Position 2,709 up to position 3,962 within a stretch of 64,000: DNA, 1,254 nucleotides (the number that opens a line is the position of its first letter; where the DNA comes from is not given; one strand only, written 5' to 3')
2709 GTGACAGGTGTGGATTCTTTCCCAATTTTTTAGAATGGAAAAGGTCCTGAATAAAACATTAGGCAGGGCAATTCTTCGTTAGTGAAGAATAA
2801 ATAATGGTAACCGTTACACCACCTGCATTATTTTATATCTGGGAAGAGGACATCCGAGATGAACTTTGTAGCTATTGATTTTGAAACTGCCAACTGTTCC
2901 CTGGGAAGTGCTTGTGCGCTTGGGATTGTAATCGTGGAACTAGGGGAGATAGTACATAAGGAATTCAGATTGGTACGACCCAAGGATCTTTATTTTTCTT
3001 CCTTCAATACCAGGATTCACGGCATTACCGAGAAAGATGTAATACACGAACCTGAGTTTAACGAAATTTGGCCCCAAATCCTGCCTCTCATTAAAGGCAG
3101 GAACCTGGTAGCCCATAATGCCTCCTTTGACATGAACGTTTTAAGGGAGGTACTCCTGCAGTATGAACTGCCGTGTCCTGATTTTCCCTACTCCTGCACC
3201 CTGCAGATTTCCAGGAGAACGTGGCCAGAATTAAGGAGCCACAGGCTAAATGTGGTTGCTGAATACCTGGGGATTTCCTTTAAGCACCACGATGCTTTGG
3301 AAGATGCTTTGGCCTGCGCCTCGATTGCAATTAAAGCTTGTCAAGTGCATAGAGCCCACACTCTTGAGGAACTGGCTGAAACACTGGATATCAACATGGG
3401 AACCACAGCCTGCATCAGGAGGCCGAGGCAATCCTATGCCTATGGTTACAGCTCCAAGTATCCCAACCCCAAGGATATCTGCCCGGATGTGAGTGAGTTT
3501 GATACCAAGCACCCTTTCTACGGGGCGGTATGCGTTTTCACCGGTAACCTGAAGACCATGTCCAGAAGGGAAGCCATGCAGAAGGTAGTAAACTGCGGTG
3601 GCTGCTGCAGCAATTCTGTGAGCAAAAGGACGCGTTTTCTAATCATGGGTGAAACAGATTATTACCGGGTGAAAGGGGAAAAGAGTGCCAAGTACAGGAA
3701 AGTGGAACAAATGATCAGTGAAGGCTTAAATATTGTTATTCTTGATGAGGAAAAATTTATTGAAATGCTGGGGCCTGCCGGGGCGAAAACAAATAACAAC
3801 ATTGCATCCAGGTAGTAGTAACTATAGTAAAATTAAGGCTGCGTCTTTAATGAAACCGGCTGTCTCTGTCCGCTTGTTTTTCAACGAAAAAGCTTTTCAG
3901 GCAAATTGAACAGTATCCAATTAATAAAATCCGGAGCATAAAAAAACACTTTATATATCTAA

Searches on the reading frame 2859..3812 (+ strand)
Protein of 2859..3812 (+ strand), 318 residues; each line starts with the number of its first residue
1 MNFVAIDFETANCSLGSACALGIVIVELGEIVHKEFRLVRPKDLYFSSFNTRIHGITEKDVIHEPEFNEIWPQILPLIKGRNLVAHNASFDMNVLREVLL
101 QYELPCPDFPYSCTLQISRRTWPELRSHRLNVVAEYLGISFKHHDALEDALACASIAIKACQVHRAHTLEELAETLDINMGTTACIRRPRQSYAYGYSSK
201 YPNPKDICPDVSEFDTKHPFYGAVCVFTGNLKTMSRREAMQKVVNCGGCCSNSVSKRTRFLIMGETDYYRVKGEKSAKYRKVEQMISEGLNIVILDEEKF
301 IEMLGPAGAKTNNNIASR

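Call 86: find_encoding_contigs(protein=window:2859-3812:+, flank=10000, max_places=3)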
Protein window:2859-3812:+ (318 aa): 10 contigs read that carry it; 3 places shown.
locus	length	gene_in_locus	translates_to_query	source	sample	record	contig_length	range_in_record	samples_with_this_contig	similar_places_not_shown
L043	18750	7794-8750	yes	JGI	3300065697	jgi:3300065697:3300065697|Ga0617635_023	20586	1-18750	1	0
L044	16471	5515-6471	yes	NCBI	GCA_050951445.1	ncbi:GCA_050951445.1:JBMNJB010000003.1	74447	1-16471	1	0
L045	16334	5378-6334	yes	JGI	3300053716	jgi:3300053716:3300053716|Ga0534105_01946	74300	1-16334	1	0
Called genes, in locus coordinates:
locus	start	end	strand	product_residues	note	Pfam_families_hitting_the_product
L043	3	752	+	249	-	?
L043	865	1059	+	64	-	-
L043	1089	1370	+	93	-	PF01527:HTH_Tnp_1, PF13384:HTH_23 (weak), PF13518:HTH_28 (weak)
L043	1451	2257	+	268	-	PF13276:HTH_21, PF00665:rve, PF13683:rve_3, PF13333:rve_2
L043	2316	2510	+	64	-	-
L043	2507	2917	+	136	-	PF13787:HXXEE (weak)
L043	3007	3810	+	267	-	PF00106:adh_short, PF08659:KR, PF13561:adh_short_C2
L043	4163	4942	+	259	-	PF01797:Y1_Tnp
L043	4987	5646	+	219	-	PF01564:Spermine_synth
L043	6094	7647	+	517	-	PF16927:HisKA_7TM, PF00990:GGDEF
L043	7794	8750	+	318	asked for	PF00929:RNase_T, PF16473:Rv2179c-like (faint), PF00533:BRCT (weak)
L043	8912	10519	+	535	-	PF01019:G_glu_transpept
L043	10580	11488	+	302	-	PF03069:FmdA_AmdA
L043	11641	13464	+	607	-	PF00009:GTP_EFTU, PF01926:MMR_HSR1 (weak), PF22042:EF-G_D2, PF03144:GTP_EFTU_D2, PF00679:EFG_C, PF21018:BipA_C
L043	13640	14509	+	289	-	PF06207:DUF1002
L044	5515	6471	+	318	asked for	PF00929:RNase_T, PF16473:Rv2179c-like (faint), PF00533:BRCT (weak)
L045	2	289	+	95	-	?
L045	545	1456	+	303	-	PF02608:Bmp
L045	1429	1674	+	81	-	-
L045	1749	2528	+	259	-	PF01797:Y1_Tnp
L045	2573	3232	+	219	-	PF01564:Spermine_synth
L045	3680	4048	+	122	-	PF16927:HisKA_7TM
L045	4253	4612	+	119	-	-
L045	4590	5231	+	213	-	PF00990:GGDEF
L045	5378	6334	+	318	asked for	PF00929:RNase_T, PF16473:Rv2179c-like (faint), PF00533:BRCT (weak)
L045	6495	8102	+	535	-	PF01019:G_glu_transpept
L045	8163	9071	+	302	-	PF03069:FmdA_AmdA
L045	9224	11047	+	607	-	PF00009:GTP_EFTU, PF01926:MMR_HSR1 (weak), PF22042:EF-G_D2, PF03144:GTP_EFTU_D2, PF00679:EFG_C, PF21018:BipA_C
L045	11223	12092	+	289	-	PF06207:DUF1002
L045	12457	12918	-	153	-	PF20587:DUF6789 (weak)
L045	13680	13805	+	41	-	-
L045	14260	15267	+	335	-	PF00586:AIRS, PF02769:AIRS_C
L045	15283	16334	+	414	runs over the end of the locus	PF05221:AdoHcyase, PF02826:2-Hacid_dh_C, PF00670:AdoHcyase_NAD, PF07991:KARI_N (faint)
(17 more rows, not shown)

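Call 93: search_protein_families(library=ncbifam, proteins=[L045:1767-2525:+], max_evalue=0.001)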
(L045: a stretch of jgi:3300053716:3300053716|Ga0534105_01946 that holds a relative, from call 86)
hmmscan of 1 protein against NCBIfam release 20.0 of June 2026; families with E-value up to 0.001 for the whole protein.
L045:1767-2525:+ (253 aa): 1 family
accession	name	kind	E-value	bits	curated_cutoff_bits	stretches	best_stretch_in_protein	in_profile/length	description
NF047646.1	REP_Tyr_transpos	equivalog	2.9e-22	79.1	80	1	5-139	3-146/146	REP-associated tyrosine transposase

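Call 94: search_protein_families(library=pfam, proteins=[L045:1767-2525:+], max_evalue=0.01)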
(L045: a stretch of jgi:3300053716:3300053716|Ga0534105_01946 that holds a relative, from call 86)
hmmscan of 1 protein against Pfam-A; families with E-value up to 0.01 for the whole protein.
L045:1767-2525:+ (253 aa): 1 family
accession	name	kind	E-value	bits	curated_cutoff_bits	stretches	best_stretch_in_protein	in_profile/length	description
PF01797.21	Y1_Tnp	-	5.7e-16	59.2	23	1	13-123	6-121/121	Transposase IS200 like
